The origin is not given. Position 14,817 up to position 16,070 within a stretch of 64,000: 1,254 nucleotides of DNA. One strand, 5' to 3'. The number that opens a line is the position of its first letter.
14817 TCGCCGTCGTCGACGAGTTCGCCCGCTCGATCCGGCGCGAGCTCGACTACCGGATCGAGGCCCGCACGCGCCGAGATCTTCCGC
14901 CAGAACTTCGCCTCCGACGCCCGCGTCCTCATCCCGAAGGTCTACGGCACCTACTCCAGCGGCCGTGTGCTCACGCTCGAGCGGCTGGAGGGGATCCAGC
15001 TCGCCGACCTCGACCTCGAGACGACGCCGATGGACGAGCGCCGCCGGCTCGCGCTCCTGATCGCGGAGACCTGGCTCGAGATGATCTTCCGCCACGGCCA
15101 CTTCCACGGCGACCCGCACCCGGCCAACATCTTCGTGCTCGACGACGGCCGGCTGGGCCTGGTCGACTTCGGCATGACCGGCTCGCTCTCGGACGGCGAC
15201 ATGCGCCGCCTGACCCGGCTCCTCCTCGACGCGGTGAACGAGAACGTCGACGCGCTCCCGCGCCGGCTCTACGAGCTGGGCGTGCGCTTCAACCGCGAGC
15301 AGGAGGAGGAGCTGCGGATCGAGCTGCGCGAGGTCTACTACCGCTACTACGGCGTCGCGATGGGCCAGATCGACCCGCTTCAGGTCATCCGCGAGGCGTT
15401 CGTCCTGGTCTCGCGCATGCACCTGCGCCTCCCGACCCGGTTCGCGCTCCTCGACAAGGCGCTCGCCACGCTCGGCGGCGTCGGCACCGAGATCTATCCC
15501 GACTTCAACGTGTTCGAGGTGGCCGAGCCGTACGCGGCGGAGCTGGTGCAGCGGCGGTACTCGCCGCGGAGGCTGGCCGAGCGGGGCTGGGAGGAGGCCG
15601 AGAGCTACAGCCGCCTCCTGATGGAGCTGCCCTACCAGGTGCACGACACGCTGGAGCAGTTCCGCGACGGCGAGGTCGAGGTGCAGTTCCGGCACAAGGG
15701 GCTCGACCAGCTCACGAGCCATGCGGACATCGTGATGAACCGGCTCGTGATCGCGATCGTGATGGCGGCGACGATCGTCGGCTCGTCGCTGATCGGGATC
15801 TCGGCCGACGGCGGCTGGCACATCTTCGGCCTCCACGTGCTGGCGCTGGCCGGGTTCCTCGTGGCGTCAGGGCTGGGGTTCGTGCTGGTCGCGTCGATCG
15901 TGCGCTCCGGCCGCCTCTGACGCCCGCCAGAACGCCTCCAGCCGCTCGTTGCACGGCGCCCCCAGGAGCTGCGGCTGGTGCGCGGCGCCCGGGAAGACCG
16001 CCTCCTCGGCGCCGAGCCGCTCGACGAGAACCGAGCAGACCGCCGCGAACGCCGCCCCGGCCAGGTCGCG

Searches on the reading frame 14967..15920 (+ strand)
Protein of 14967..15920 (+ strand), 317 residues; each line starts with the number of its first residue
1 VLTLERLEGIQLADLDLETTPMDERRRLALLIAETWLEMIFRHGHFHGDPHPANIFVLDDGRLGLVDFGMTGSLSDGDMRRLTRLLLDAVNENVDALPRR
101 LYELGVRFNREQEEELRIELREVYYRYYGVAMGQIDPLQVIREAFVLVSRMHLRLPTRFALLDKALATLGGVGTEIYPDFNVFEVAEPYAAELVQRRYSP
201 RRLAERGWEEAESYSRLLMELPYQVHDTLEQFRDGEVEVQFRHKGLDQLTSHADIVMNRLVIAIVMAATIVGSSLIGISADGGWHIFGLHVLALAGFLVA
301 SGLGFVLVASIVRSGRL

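Call 74: search_protein_families(library=pfam, proteins=[window:14967-15920:+], max_evalue=0.00001)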
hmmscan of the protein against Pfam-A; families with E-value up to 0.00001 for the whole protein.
window:14967-15920:+ (317 aa): 2 families
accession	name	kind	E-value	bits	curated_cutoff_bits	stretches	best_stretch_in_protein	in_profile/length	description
PF03109.22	ABC1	-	1.2e-19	70.8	22.9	1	1-96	144-239/244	ABC1 atypical kinase-like domain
PF01636.29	APH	-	6.2e-06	26.6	23.2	1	13-72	137-198/239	Phosphotransferase enzyme family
